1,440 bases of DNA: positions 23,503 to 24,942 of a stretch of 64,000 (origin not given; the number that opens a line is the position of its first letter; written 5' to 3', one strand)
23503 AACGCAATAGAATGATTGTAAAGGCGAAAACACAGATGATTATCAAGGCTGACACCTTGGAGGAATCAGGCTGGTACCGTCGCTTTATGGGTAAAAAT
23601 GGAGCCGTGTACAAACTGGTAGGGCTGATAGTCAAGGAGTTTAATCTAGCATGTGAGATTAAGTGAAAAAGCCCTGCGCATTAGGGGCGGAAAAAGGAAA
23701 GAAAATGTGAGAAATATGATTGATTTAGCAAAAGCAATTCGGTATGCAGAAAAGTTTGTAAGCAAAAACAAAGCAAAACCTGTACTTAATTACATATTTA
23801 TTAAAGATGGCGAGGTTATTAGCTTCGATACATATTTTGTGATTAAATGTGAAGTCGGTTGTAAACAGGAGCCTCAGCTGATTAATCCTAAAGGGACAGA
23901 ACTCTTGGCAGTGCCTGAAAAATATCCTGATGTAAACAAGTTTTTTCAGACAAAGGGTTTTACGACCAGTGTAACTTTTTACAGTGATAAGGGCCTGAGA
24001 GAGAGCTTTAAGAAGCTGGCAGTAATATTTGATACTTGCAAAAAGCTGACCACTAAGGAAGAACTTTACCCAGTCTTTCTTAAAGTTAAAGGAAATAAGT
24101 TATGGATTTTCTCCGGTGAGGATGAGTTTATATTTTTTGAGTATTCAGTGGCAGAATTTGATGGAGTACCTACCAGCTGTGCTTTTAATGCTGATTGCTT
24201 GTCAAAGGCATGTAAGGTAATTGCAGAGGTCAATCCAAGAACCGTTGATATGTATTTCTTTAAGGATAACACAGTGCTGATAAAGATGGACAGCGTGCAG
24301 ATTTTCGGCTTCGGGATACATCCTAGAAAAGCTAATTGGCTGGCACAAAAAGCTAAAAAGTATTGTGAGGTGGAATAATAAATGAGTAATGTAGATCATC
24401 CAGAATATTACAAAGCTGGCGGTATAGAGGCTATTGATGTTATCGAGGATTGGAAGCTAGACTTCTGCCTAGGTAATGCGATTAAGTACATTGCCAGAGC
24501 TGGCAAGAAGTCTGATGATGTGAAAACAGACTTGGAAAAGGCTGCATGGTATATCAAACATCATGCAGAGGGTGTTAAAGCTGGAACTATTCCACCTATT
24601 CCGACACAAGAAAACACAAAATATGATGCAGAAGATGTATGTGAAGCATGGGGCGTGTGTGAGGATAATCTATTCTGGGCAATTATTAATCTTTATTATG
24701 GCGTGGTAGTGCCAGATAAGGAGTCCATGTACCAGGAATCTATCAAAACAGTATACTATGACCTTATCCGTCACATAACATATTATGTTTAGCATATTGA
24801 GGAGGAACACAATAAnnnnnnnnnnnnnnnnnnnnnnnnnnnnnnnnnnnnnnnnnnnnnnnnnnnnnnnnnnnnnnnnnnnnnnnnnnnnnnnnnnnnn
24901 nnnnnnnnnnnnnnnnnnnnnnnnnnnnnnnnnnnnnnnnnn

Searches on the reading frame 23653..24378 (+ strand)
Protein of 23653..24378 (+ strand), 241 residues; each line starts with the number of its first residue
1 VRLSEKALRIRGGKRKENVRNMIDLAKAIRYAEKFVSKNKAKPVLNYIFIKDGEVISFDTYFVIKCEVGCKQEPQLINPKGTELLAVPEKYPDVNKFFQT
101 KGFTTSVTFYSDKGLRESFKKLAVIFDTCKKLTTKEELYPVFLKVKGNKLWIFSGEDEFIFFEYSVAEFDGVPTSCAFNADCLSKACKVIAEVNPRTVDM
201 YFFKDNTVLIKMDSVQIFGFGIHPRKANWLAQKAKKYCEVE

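Call 12: search_protein_families(library=phrogs, proteins=[window:23653-24378:+], max_evalue=0.01)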
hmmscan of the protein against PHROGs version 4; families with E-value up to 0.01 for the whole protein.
window:23653-24378:+ (241 aa): 2 families
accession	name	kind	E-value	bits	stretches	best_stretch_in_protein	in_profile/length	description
phrog_6615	-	DNA, RNA and nucleotide metabolism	1.1e-11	45.8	1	25-197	6-179/214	DNA polymerase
phrog_947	-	DNA, RNA and nucleotide metabolism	4.9e-05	23.4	0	88-193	236-333/368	DNA polymerase processivity factor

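Call 108: search_protein_families(library=pfam, proteins=[window:23653-24378:+], max_evalue=0.001)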
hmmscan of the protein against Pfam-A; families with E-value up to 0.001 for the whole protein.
window:23653-24378:+ (241 aa): 0 families

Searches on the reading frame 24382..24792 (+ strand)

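Call 12: search_protein_families(library=phrogs, proteins=[window:24382-24792:+], max_evalue=0.01)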
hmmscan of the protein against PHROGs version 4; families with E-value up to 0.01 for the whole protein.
window:24382-24792:+ (136 aa): 23 families
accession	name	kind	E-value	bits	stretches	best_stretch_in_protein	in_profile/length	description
phrog_236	-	other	1.4e-24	88.5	1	2-70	239-310/431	nucleotide kinase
phrog_5839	-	unknown function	7e-18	65.9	1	7-96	10-96/128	-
phrog_4943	-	unknown function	1.3e-16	62.5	1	3-60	90-154/166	-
phrog_1689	-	other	2.6e-16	61.2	1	3-64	166-233/243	nucleotide kinase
phrog_4897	-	other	3e-16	61.1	1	3-66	114-181/186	kinase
phrog_11324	-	other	4.5e-16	60.6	1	3-65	10-71/139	nucleotide kinase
phrog_25460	-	unknown function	5e-13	50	1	5-63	78-138/144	-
phrog_2387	-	other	2.7e-11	44.9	1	4-62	5-68/147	nucleotide kinase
phrog_18538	-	unknown function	5.9e-11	43.6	1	2-62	3-68/159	-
phrog_4472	-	other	9.5e-11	42.5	1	4-76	14-88/100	nucleotide kinase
phrog_2585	-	other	2.4e-10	42.1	1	3-59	97-161/175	nucleotide kinase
phrog_11450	-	unknown function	3.9e-10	40.2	1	3-63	325-386/394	-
phrog_4824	-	unknown function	1e-09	39.5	1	5-64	7-62/128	-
phrog_13649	-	unknown function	2.1e-09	38.5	1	4-59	6-60/127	-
phrog_13120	-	unknown function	9.7e-09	37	1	7-61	68-121/134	-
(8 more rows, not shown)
